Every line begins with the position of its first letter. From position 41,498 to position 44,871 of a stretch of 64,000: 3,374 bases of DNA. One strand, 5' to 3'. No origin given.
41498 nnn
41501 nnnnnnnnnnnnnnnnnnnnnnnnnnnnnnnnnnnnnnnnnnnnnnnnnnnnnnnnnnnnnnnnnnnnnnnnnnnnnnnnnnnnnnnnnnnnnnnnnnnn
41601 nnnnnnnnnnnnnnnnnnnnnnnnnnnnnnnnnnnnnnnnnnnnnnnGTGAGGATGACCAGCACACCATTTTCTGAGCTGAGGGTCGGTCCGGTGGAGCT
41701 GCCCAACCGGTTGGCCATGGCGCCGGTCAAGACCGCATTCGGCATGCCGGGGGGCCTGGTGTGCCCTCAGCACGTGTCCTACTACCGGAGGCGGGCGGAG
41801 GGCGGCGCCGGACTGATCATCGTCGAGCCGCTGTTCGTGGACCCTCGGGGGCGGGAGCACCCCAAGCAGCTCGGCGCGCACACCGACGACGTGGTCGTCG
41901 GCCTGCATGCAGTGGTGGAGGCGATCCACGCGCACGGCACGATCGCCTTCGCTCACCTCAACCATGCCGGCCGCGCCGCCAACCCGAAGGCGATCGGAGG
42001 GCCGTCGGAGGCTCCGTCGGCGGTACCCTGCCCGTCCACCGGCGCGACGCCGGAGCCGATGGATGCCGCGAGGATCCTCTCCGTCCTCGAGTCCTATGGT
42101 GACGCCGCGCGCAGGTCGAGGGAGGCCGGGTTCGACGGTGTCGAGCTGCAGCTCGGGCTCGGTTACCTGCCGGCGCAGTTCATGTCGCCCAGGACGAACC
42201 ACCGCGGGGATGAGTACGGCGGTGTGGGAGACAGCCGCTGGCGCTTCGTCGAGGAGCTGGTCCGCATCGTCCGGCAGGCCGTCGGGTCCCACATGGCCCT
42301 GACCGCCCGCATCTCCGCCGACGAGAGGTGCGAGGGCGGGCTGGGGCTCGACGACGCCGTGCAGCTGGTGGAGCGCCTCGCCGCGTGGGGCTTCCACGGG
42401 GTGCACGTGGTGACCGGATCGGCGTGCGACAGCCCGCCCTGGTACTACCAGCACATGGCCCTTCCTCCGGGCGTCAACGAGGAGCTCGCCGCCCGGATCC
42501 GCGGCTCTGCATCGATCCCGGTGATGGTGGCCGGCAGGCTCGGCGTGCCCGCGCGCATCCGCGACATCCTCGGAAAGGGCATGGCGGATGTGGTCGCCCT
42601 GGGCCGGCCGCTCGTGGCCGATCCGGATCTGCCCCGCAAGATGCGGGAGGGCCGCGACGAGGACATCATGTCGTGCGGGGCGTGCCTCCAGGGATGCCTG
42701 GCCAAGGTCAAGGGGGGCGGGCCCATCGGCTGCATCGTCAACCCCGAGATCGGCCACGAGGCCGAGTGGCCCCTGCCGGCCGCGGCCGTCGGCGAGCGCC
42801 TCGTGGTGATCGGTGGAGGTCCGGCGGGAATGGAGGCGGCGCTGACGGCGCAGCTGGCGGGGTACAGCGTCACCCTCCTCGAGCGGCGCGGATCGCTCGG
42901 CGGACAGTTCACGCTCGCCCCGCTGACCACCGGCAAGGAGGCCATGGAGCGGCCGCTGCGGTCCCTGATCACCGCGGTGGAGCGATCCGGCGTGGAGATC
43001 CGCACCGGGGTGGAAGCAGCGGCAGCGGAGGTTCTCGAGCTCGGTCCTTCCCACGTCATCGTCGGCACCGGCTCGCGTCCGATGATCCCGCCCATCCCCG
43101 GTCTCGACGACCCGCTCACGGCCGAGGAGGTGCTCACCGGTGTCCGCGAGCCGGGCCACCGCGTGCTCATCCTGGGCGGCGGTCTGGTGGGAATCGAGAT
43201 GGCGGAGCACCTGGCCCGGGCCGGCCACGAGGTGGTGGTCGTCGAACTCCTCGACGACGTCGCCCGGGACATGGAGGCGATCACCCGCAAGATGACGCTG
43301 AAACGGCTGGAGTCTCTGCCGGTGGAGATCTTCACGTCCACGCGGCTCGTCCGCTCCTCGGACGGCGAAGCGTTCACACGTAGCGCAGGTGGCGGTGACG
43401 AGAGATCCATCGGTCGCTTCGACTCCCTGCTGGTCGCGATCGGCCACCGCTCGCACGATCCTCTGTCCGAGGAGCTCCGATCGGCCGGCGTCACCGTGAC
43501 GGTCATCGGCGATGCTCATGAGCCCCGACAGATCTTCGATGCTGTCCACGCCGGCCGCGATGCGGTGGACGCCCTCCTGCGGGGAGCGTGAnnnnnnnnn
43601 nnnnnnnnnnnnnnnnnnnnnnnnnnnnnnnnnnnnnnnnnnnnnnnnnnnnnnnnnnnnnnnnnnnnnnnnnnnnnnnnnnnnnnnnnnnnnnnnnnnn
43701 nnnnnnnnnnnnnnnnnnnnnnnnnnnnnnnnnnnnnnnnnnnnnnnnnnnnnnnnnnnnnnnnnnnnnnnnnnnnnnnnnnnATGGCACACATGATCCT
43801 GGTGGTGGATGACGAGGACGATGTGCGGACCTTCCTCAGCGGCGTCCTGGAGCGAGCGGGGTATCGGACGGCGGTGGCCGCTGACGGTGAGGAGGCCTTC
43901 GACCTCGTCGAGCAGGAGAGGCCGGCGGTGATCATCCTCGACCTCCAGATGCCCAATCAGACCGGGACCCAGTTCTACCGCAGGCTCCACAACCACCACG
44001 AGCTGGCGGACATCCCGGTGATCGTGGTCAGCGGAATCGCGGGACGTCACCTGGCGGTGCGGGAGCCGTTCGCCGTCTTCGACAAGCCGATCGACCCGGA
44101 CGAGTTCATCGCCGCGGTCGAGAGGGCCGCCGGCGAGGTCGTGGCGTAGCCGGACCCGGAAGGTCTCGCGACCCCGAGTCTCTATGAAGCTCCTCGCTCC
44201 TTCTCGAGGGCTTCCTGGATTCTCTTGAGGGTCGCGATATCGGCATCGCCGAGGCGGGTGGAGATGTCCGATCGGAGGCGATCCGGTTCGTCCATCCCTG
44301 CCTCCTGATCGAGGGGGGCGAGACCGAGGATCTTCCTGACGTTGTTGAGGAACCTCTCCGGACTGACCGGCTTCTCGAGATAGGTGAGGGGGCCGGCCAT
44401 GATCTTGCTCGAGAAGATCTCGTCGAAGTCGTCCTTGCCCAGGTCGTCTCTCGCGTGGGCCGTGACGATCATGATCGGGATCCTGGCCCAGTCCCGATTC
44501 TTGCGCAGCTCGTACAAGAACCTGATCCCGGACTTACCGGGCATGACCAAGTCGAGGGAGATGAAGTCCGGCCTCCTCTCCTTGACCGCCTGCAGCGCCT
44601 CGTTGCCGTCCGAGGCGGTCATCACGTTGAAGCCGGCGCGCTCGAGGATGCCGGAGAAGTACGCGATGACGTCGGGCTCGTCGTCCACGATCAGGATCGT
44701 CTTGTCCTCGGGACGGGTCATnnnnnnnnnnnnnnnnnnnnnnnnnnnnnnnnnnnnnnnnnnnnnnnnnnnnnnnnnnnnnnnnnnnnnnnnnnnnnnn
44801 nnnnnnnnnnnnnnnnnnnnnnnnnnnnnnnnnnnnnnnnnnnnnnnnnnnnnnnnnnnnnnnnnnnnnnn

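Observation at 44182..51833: A Hmc/Dsr-type transmembrane redox complex is co-operonic with a response regulator - kinase - response regulator module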

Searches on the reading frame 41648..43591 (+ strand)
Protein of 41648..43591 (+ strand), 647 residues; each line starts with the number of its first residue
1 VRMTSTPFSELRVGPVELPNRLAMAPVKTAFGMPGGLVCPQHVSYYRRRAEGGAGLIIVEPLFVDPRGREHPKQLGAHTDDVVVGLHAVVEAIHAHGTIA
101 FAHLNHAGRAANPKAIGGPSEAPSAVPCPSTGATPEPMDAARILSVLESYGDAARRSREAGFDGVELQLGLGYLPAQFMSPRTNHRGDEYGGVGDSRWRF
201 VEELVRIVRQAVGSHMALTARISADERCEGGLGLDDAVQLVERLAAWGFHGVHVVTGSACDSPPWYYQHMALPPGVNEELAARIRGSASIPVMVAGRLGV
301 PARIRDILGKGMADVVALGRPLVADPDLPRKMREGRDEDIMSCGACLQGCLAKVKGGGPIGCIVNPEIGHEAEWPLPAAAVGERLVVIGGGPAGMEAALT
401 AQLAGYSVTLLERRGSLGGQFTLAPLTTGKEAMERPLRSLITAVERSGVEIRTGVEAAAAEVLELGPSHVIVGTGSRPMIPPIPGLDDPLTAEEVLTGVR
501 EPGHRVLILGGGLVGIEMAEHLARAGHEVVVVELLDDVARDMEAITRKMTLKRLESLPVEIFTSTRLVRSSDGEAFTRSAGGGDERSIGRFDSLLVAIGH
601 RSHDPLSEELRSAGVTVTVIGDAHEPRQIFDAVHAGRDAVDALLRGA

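Call 10: search_protein_families(library=pfam, proteins=[window:41648-43591:+], max_evalue=0.001)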
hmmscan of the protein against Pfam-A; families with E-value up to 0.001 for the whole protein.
window:41648-43591:+ (647 aa): 16 families
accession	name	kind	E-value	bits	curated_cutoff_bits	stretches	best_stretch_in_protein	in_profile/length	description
PF00724.26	Oxidored_FMN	-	3.8e-59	201.1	27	1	8-338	3-341/342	NADH:flavin oxidoreductase / NADH oxidase family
PF07992.20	Pyr_redox_2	-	1.7e-30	106.9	26.1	1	384-617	2-251/291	Pyridine nucleotide-disulphide oxidoreductase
PF00070.33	Pyr_redox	-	1.7e-17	64.1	22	2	505-571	1-67/82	Pyridine nucleotide-disulphide oxidoreductase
PF13450.12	NAD_binding_8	-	2.3e-12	47.5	21.9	1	387-422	1-36/68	NAD(P)-binding Rossmann-like domain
PF12831.13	FAD_oxidored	-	7.7e-11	42.3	27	1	385-429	2-46/416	FAD dependent oxidoreductase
PF13738.12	Pyr_redox_3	-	3.2e-10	40.2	30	1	468-557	126-221/305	Pyridine nucleotide-disulphide oxidoreductase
PF01266.30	DAO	-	2.7e-09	37.5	27.9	1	385-419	2-37/353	FAD dependent oxidoreductase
PF03486.20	HI0933_like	-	1e-08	35.4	50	1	384-423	2-41/244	HI0933-like protein Rossmann domain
PF01262.27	AlaDh_PNT_C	-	3.2e-08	33.7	23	0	497-552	21-77/214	Alanine dehydrogenase/PNT, C-terminal domain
PF00890.30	FAD_binding_2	-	8e-08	32.3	20.4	1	385-423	2-40/414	FAD binding domain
PF01134.28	GIDA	-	1.2e-07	31.6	22.1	1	385-413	2-30/391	Glucose inhibited division protein A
PF01494.25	FAD_binding_3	-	1.1e-06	28.6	22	0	505-544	3-42/349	FAD binding domain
PF02737.24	3HCDH_N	-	3.4e-05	24.3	22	0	506-548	2-44/180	3-hydroxyacyl-CoA dehydrogenase, NAD binding domain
PF13241.12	NAD_binding_7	-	7.9e-05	23.6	22.1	0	503-535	7-39/104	Putative NAD(P)-binding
PF22620.2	OYE-like_second_a-b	-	0.00015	22.3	25.5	1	490-565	1-78/128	OYE-like second alpha/beta domain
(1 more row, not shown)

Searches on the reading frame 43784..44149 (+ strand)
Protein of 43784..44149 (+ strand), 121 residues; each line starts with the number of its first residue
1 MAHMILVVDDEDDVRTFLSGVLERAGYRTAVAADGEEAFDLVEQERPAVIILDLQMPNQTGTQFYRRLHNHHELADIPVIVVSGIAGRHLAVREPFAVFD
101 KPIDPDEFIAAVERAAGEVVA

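Call 4: search_protein_families(library=pfam, proteins=[window:43784-44149:+], max_evalue=0.01)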
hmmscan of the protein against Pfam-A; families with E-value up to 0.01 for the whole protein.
window:43784-44149:+ (121 aa): 3 families
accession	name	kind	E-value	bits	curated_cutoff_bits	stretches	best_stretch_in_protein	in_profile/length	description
PF00072.30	Response_reg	-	1.1e-21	77.5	30.2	1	5-112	1-110/111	Response regulator receiver domain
PF23198.2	PDE8A_N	-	0.00019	21.8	29.6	1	3-73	11-81/147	PDE8A-like, N-terminal domain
PF20161.5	VpsR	-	0.001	19.2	23.7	1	20-72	25-76/121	VpsR domain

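Call 5: search_protein_families(library=ncbifam, proteins=[window:43784-44149:+], max_evalue=0.01)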
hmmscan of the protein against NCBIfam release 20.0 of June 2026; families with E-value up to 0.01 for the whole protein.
window:43784-44149:+ (121 aa): 91 families (the best 25 are shown)
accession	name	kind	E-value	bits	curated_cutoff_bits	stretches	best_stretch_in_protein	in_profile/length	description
NF045717.1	DVU0259_DivK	exception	9.7e-37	125.7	160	1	1-115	1-115/117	DVU0259 family response regulator domain-containing protein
NF051870.1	NAssimRespRegNtrX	equivalog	8.9e-18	64.4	600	1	3-116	2-119/452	nitrogen assimilation response regulator NtrX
TIGR02154.1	PhoB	equivalog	1e-16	61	296.2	1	1-83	1-83/226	phosphate regulon transcriptional regulator PhoB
NF008469.0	PRK11361.1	equivalog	3.4e-16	59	714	1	3-115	5-119/461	acetoacetate metabolism transcriptional regulator AtoC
NF045944.1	ResRegRpaBCyano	equivalog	4.2e-16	59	330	1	6-85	1-77/229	response regulator transcription factor RpaB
TIGR01818.1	ntrC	equivalog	6.8e-16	58.1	558.6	1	5-118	1-116/463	nitrogen regulation protein NR(I)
NF047793.1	ResRegPgtA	equivalog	1.2e-14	54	650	1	3-115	6-120/414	two-component system response regulator PgtA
NF007969.0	PRK10693.1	equivalog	2.2e-14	53.3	329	1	4-84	9-87/337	two-component system response regulator RssB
NF045505.1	RR_RssB_Pseudo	equivalog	2.2e-14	53.3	700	1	4-86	7-87/394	two-component system response regulator RssB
NF006900.1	PRK09390.1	equivalog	3.7e-14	52.8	255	1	3-117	5-121/203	response regulator FixJ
NF007135.0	PRK09581.1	equivalog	1.4e-13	50.4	474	1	1-88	1-88/457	PleD family two-component system response regulator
NF040534.1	resp_reg_YycF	equivalog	1.9e-13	50.2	340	1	4-82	2-77/231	response regulator YycF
NF040689.1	MtrAB_MtrA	equivalog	4e-13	49.2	300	1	5-85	1-78/219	MtrAB system response regulator MtrA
NF053854.1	RespRegPhoBBctds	equivalog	1.1e-12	47.8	270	1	5-83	1-78/225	two-component system response regulator PhoB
NF041733.1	resp_reg_CseB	equivalog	1.2e-12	47.7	350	1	4-84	2-79/228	two-component system response regulator CseB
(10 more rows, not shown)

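Call 43: find_homologous_proteins(query=window:43784-44149:+)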
Query window:43784-44149:+ (121 aa): 1148 proteins with E <= 0.001 among 1345 candidates; the best 120 are listed.
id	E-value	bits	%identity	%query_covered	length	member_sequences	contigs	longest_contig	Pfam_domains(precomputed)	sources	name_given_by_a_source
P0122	8.5e-71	253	99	100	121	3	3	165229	PF00072.31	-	-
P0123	1.9e-59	217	84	100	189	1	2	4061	PF00072.31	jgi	-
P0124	1.3e-58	214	83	95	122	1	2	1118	PF00072.31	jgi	jgi:CheY-like chemotaxis protein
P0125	2.8e-56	206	82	97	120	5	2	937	PF00072.31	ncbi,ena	-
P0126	3.1e-56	206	82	97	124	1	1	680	PF00072.31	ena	-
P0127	8.7e-56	205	83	95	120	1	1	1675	PF00072.31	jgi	jgi:CheY-like chemotaxis protein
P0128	1.0e-55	205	81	98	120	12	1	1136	PF00072.31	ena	-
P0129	1.2e-55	204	79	100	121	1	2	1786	PF00072.31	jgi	jgi:CheY-like chemotaxis protein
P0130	5.1e-55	202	80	98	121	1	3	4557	PF00072.31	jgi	jgi:CheY-like chemotaxis protein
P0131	1.2e-54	201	79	97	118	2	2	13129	PF00072.31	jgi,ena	jgi:CheY-like chemotaxis protein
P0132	7.7e-54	199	80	97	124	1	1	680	PF00072.31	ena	-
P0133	8.2e-54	198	78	100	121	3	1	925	PF00072.31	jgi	jgi:CheY-like chemotaxis protein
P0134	1.0e-53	198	79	98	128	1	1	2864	PF00072.31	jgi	jgi:CheY-like chemotaxis protein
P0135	1.0e-53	198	78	98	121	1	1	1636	PF00072.31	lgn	-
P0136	1.6e-53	198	77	98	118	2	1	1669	PF00072.31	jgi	jgi:CheY-like chemotaxis protein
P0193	2.2e-45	171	69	97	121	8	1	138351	PF00072.31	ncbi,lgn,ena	-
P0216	1.4e-44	169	67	98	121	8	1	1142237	PF00072.31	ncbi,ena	-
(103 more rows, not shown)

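Call 44: find_encoding_contigs(protein=P0216, flank=10000, max_places=1)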
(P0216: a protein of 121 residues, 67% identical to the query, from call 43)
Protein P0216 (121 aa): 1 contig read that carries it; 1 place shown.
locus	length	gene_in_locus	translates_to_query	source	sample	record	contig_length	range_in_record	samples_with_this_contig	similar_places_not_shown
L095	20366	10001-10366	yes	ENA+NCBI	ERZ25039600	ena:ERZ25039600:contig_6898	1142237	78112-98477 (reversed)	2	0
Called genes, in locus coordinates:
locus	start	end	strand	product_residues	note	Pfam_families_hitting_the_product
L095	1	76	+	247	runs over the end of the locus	-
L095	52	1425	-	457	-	PF00989:PAS, PF08448:PAS_4, PF13188:PAS_8 (weak), PF13426:PAS_9, PF00158:Sigma54_activat, PF14532:Sigma54_activ_2, PF25601:AAA_lid_14, PF02954:HTH_8, +1 more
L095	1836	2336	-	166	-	PF00027:cNMP_binding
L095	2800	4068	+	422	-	-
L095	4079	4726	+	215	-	PF02665:Nitrate_red_gam (faint)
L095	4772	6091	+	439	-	PF00037:Fer4 (faint), PF13183:Fer4_8, PF13534:Fer4_17 (weak), PF02754:CCG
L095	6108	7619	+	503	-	PF02085:Cytochrom_CIII, PF14522:Cytochrome_C7 (faint), PF14537:Cytochrom_c3_2 (faint), PF02085:Cytochrom_CIII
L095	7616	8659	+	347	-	PF13247:Fer4_11, PF00037:Fer4 (weak), PF12797:Fer4_2 (weak), PF12837:Fer4_6 (weak), PF12838:Fer4_7 (weak), PF13187:Fer4_9 (weak), PF13237:Fer4_10 (weak)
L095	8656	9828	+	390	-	PF03916:NrfD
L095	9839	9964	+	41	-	PF28260:DVU_0533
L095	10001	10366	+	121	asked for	PF00072:Response_reg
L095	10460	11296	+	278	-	PF13646:HEAT_2 (faint)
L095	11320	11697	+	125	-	PF00072:Response_reg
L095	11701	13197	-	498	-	PF00989:PAS (weak), PF08448:PAS_4, PF13426:PAS_9 (weak), PF02518:HATPase_c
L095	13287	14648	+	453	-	PF00989:PAS, PF08448:PAS_4, PF13188:PAS_8 (weak), PF13426:PAS_9, PF00158:Sigma54_activat, PF14532:Sigma54_activ_2, PF25601:AAA_lid_14, PF02954:HTH_8, +1 more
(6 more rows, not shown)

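Call 45: find_encoding_contigs(protein=P0193, flank=10000, max_places=1)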
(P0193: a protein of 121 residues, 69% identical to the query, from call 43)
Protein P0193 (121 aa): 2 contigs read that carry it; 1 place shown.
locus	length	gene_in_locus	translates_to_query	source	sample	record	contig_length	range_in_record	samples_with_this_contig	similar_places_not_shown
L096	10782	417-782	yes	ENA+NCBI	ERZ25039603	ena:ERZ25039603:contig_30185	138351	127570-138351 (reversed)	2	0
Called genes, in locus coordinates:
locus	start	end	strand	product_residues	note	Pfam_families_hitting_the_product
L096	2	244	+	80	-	?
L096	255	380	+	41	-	PF28260:DVU_0533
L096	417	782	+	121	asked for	PF00072:Response_reg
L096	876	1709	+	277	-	PF13646:HEAT_2 (faint)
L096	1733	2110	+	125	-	PF00072:Response_reg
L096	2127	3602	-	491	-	PF00989:PAS (weak), PF08448:PAS_4, PF13426:PAS_9 (weak), PF02518:HATPase_c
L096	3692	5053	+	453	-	PF00989:PAS, PF08448:PAS_4, PF13188:PAS_8 (weak), PF13426:PAS_9, PF00158:Sigma54_activat, PF14532:Sigma54_activ_2, PF25601:AAA_lid_14, PF02954:HTH_8, +1 more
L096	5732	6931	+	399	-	PF03460:NIR_SIR_ferr (weak), PF01077:NIR_SIR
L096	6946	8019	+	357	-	PF03460:NIR_SIR_ferr, PF01077:NIR_SIR, PF25160:LdpA_Fe-S-bd (weak), PF00037:Fer4 (faint), PF12838:Fer4_7 (weak)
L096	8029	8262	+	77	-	-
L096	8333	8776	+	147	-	-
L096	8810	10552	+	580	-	PF14691:Fer4_20, PF00070:Pyr_redox (weak), PF00890:FAD_binding_2 (weak), PF01266:DAO, PF01946:Thi4 (weak), PF03486:HI0933_like (weak), PF07992:Pyr_redox_2, PF13450:NAD_binding_8, +5 more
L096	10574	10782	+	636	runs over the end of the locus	PF01656:CbiA, PF13500:AAA_26, PF07685:GATase_3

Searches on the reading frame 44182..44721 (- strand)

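Call 4: search_protein_families(library=pfam, proteins=[window:44182-44721:-], max_evalue=0.01)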
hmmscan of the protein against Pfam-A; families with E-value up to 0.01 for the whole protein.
window:44182-44721:- (179 aa): 2 families
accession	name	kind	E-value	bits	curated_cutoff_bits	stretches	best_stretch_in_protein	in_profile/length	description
PF00072.30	Response_reg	-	9.8e-23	80.9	30.2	1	9-128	1-110/111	Response regulator receiver domain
PF02310.24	B12-binding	-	0.0067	16.7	32.1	0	19-91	17-92/121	B12 binding domain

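Call 5: search_protein_families(library=ncbifam, proteins=[window:44182-44721:-], max_evalue=0.01)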
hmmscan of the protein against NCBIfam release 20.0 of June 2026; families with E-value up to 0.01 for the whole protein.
window:44182-44721:- (179 aa): 93 families (the best 25 are shown)
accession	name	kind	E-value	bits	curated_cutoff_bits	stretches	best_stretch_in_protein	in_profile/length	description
NF045717.1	DVU0259_DivK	exception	4.4e-22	78.4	160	1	7-93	3-89/117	DVU0259 family response regulator domain-containing protein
TIGR02154.1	PhoB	equivalog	7e-20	71.3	296.2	1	7-132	3-120/226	phosphate regulon transcriptional regulator PhoB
NF047793.1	ResRegPgtA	equivalog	8.4e-18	64.4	650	1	5-132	4-121/414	two-component system response regulator PgtA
NF045944.1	ResRegRpaBCyano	equivalog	2.5e-17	63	330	1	10-135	1-115/229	response regulator transcription factor RpaB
NF051870.1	NAssimRespRegNtrX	equivalog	4.1e-17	62.2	600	1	8-141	3-128/452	nitrogen assimilation response regulator NtrX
NF040534.1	resp_reg_YycF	equivalog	5e-17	61.9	340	1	7-131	1-114/231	response regulator YycF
NF007982.1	PRK10710.1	equivalog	2.7e-16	59.9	380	1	4-140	5-130/235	envelope stress response regulator BaeR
NF040689.1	MtrAB_MtrA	equivalog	7.8e-16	58.1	300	1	9-132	1-113/219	MtrAB system response regulator MtrA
NF052313.1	T9SS_RR_PorX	equivalog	7.8e-16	57.9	300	1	8-148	2-132/513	T9SS response regulator signal transducer PorX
NF007135.0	PRK09581.1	equivalog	2.2e-15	56.4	474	1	8-134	4-122/457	PleD family two-component system response regulator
NF008199.0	PRK10955.1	equivalog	1e-14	55.1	341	1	8-133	3-116/232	envelope stress response regulator transcription factor CpxR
NF053854.1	RespRegPhoBBctds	equivalog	1.2e-14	54.2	270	1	9-133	1-116/225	two-component system response regulator PhoB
NF041733.1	resp_reg_CseB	equivalog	1.8e-14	53.6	350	1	8-163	2-145/228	two-component system response regulator CseB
NF007969.0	PRK10693.1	equivalog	4.9e-14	52.1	329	1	6-89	7-88/337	two-component system response regulator RssB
NF008469.0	PRK11361.1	equivalog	6e-14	51.6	714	1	7-92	5-88/461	acetoacetate metabolism transcriptional regulator AtoC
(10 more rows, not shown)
